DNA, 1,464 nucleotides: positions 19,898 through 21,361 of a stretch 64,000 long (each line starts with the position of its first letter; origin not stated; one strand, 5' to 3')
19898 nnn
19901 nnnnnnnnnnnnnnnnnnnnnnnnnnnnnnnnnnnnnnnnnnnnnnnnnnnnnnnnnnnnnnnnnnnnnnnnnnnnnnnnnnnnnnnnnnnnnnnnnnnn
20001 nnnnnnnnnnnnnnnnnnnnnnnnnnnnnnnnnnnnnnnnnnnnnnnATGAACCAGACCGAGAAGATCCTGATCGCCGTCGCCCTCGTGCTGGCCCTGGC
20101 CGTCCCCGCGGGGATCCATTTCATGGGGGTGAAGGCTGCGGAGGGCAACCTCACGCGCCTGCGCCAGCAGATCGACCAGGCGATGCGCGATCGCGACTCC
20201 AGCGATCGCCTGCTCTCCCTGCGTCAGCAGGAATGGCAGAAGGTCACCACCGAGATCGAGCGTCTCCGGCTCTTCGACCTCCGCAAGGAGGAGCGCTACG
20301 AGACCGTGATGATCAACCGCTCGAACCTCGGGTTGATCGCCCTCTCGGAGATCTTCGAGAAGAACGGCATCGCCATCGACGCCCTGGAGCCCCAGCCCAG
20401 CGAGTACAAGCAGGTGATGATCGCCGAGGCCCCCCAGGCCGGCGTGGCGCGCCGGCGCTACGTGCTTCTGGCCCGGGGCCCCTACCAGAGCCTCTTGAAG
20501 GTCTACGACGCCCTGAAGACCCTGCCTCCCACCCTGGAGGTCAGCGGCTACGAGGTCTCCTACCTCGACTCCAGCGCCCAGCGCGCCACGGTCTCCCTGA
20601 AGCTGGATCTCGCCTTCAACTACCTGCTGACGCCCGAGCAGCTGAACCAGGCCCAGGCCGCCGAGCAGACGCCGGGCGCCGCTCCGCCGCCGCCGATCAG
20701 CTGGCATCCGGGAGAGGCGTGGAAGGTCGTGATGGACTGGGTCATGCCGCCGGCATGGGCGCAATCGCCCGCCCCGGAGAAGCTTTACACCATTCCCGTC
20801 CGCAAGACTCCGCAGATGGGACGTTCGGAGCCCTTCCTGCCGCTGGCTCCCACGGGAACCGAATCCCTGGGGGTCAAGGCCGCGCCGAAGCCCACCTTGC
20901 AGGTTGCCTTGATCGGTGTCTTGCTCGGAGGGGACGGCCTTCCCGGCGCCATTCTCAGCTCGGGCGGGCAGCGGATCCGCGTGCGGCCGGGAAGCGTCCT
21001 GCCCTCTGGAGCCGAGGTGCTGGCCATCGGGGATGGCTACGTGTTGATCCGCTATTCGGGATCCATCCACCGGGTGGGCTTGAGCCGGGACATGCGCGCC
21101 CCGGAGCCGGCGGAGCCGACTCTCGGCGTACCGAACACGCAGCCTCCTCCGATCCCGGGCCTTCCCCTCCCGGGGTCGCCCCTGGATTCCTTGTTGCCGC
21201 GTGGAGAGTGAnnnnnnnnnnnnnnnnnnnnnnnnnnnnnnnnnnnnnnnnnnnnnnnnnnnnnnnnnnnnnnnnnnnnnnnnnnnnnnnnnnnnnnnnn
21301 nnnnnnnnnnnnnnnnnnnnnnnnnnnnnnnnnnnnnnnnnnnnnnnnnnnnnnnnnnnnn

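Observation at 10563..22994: Hybrid T4P/T2SS-like machine: M-N fusion, O-P fusion, duplicated platform N-domain, no PilT or PilD in the window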

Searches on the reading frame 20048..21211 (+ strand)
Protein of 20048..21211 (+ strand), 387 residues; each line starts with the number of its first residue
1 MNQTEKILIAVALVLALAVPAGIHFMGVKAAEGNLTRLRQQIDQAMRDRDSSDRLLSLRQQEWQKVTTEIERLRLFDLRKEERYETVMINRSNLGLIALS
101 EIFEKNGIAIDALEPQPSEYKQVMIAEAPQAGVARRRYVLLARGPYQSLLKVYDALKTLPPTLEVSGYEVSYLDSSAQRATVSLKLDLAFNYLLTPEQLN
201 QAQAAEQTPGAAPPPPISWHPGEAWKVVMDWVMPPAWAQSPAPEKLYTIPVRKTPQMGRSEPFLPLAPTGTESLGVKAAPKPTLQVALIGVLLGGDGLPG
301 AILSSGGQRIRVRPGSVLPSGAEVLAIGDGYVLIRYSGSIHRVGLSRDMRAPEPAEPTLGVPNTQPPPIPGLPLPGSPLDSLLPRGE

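Call 4: search_protein_families(library=pfam, proteins=[window:20048-21211:+], max_evalue=0.01)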
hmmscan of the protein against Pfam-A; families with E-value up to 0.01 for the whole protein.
window:20048-21211:+ (387 aa): 1 family
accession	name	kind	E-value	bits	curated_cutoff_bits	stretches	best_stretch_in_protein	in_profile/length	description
PF11356.14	T2SSC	-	3.3e-05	24.2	27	1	276-342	70-138/141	Type II secretion system protein C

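Call 6: search_protein_families(library=ncbifam, proteins=[window:20048-21211:+], max_evalue=0.01)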
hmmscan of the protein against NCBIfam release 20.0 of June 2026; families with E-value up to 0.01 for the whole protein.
window:20048-21211:+ (387 aa): 0 families

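Call 17: search_solved_structures(query=window:20048-21211:+, max_evalue=10, show_alignments=2)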
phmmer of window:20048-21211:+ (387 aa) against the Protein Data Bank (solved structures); distinct sequences matched with E-value up to 10: 8.
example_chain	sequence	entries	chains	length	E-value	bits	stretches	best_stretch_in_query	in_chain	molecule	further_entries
6hcg_e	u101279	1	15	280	4.1e-05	25.9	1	266-362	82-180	Pectic enzymes secretion protein OutC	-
3oss_C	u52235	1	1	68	0.005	19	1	282-345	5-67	TYPE 2 SECRETION SYSTEM, GSPC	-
7oio_A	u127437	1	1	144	0.21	13.7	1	281-355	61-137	General secretion pathway protein C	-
5yhj_A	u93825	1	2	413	0.36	12.9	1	27-84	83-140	Cytochrome P450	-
2lnv_A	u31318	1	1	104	0.89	11.6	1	277-347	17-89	General secretion pathway protein C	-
3tyy_A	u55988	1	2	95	1.6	10.8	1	22-72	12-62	Lamin-B1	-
8qfc_D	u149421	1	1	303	3.6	9.6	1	19-118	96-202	DDRGK domain-containing protein 1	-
8ohd_C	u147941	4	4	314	4.5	9.3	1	19-118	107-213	DDRGK domain-containing protein 1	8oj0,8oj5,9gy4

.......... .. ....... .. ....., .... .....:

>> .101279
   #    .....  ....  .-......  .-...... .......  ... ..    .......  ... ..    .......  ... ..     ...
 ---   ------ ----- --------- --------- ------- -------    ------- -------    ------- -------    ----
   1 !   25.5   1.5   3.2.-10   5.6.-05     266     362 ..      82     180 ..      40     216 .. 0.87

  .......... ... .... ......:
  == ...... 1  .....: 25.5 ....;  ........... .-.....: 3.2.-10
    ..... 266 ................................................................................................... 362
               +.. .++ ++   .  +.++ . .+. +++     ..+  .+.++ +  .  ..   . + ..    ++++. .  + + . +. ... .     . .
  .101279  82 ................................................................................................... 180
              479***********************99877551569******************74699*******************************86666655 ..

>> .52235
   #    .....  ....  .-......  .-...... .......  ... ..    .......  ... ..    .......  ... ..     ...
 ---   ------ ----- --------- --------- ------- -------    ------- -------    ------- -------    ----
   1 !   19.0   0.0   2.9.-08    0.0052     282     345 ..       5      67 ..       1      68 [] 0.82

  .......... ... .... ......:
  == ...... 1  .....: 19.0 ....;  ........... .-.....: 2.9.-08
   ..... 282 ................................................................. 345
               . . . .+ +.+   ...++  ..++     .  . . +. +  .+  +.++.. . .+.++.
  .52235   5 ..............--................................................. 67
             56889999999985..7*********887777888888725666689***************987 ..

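Call 20: find_homologous_proteins(query=window:20048-21211:+, max_evalue=0.001)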
Query window:20048-21211:+ (387 aa): 28 proteins with E <= 0.001 among 8000 candidates.
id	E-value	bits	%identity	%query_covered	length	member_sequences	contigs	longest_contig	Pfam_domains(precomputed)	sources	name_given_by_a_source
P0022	1.7e-249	845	100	100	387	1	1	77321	-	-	-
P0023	7.1e-218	741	88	100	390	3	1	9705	PF11356.15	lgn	-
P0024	1.6e-198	677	86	90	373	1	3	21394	-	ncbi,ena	-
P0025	7.4e-192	655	85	90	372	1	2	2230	-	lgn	-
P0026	1.2e-190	651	81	96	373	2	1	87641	-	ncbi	-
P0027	7.1e-187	639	80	95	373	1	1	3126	-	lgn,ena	-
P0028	4.7e-184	630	80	91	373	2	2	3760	-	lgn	-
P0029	5.8e-171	587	74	91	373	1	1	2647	-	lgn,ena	-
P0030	1.4e-170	585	75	90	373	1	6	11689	-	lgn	-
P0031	1.5e-169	582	74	91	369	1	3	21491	-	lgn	-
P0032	1.9e-166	572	73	90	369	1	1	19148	-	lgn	-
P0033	3.7e-161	554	69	96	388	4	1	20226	-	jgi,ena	-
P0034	3.5e-160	551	68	98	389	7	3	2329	-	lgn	-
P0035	1.2e-125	438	57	91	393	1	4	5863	-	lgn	-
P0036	1.4e-120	421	54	97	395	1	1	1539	-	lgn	-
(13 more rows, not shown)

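Call 32: predict_structure(alignment_id=A2)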
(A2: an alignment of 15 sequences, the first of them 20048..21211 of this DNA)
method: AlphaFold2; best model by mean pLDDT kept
length: 387 residues; sequences in the alignment: 15
mean_pLDDT: 71.2   pTM: 0.40
mean pLDDT of the five models: 71.2, 70.5, 65.9, 65.7, 64.6
residues with pLDDT >= 90: 84; 70-90: 155; 50-70: 50; < 50: 98
segments of 3 or more residues with pLDDT < 50: 210-220, 233-236, 238-280, 348-387
pLDDT, mean of each block of 10 residues (from residue 1): 77 77 63 79 88 87 76 78 90 91 92 92 84 92 91 85 82 72 90 92 79 40 55 48 37 38 40 35 75 71 85 88 88 87 64 33 43 44 41
secondary structure, 60 per line:
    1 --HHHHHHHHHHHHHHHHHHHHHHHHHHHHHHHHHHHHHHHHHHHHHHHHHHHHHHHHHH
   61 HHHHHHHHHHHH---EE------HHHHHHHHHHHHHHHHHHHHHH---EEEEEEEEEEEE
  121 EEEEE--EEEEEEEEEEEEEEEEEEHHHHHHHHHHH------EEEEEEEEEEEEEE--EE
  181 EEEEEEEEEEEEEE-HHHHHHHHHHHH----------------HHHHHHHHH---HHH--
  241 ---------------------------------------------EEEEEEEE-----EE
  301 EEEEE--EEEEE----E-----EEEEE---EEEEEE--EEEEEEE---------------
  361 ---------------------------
elements in order: H3-72 H84-105 E109-125 E128-145 H146-156 E163-176 E179-194 H196-207 H224-232 E286-293 E299-305 E308-312 E323-327 E331-336 E339-345

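Call 35: fold_search(model_id=the predicted structure, library=pdb)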
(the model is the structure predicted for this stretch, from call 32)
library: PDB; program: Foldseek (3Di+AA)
matches with E <= 10: 820; with E <= 0.001: 4
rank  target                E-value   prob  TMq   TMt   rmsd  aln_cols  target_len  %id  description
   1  3jc8_Oa               3.3e-05  1.00  0.19  0.36  11.6       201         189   13  Architectural model of the type IVa pilus machine in a piliated state (released 2016-03-16)
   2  2rjz_B                2.2e-04  1.00  0.21  0.58   8.6       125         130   13  Crystal structure of the type 4 fimbrial biogenesis protein PilO from Pseudomonas aeruginosa (released 2007-11-06)
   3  2rjz_A                2.7e-04  1.00  0.20  0.53   8.8       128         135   13  Crystal structure of the type 4 fimbrial biogenesis protein PilO from Pseudomonas aeruginosa (released 2007-11-06)
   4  3oss_C                3.2e-04  1.00  0.16  0.84   2.5        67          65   31  The crystal structure of enterotoxigenic Escherichia coli GspC-GspD complex from the type II secretion system (released 2011-08-03)
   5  6lad_D                1.9e-03  0.99  0.17  0.32  13.7       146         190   12  Crystal structure of Amuc_1100 from Akkermansia muciniphila (released 2020-08-05)
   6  6laf_B                2.7e-03  1.00  0.22  0.44  12.7       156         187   10  Crystal structure of the core domain of Amuc_1100 from Akkermansia muciniphila (released 2020-08-05)
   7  6kny_B                3.0e-03  1.00  0.19  0.35  12.8       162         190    9  Structure of Amuc_1100 without transmembrane region from Akkermansia muciniphila (released 2020-04-15)
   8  9cc7_F                3.9e-03  0.91  0.14  0.22   7.7       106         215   14  Bacteriophage PhiTE extended connector complex (released 2025-04-16)
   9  6laf_A                4.9e-03  1.00  0.19  0.39  13.2       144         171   12  Crystal structure of the core domain of Amuc_1100 from Akkermansia muciniphila (released 2020-08-05)
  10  8kef_a                4.9e-03  0.80  0.15  0.20   8.1       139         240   14  Cyanophage A-1(L) neck/gp7-terminator (released 2024-04-17)
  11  6kny_A                5.2e-03  0.99  0.18  0.37  12.8       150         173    9  Structure of Amuc_1100 without transmembrane region from Akkermansia muciniphila (released 2020-04-15)
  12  7kjk_A5               6.1e-03  0.87  0.13  0.25   8.2       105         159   10  The Neck region of Phage XM1 (6-fold symmetry) (released 2021-11-03)
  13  5uvr                  6.5e-03  1.00  0.19  0.65   4.0        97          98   12  The core region of PilO from the type IV pilus system of Pseudomonas aeruginosa (released 2018-02-21)
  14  8gtf_k                8.1e-03  1.00  0.16  0.38   4.5       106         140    9  Cryo-EM model of the marine siphophage vB_DshS-R4C stopper-terminator complex (released 2023-07-12)
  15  6lad_B                8.5e-03  0.96  0.17  0.31  13.4       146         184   12  Crystal structure of Amuc_1100 from Akkermansia muciniphila (released 2020-08-05)
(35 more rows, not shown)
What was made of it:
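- Checked: 20048..21211: TM segment and coiled coil, then a PilO-like fold (Foldseek 3jc8_O 3e-5, 2rjz 2e-4), then a GspC-HR-like beta domain (T2SSC 3e-5; OutC 4e-5; Foldseek 3oss_C TM 0.84, rmsd 2.5) (calls 4, 17, 32, 35).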

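Call 52: search_protein_representatives(alignment_id=A2)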
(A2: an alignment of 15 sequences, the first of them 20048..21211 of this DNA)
Query: 15 sequences, 410 profile positions. Proteins with E-value up to 0.001 (for the whole library): 71; up to 1e-10: 28; up to 1e-30: 22. The best 71 are listed.
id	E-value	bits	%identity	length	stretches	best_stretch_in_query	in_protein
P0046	4.4e-172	588.8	-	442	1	1-407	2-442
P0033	3.6e-156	536.3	-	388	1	1-407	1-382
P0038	1.6e-149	514.4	-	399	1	1-404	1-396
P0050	3.3e-132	457.4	-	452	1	5-403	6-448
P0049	4.2e-121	420.9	-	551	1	1-404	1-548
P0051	5.6e-115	400.7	-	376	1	1-399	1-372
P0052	2.0e-111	389.0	-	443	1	1-369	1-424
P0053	3.1e-102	358.7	-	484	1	3-403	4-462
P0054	2.4e-96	339.3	-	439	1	22-401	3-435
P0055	2.2e-70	253.8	-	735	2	1-264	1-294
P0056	8.0e-69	248.6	-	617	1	1-404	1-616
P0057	1.9e-68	247.4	-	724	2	1-292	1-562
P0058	9.5e-67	241.8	-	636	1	1-403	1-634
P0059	2.8e-65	237.0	-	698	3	1-248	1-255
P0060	1.7e-64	234.4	-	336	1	119-401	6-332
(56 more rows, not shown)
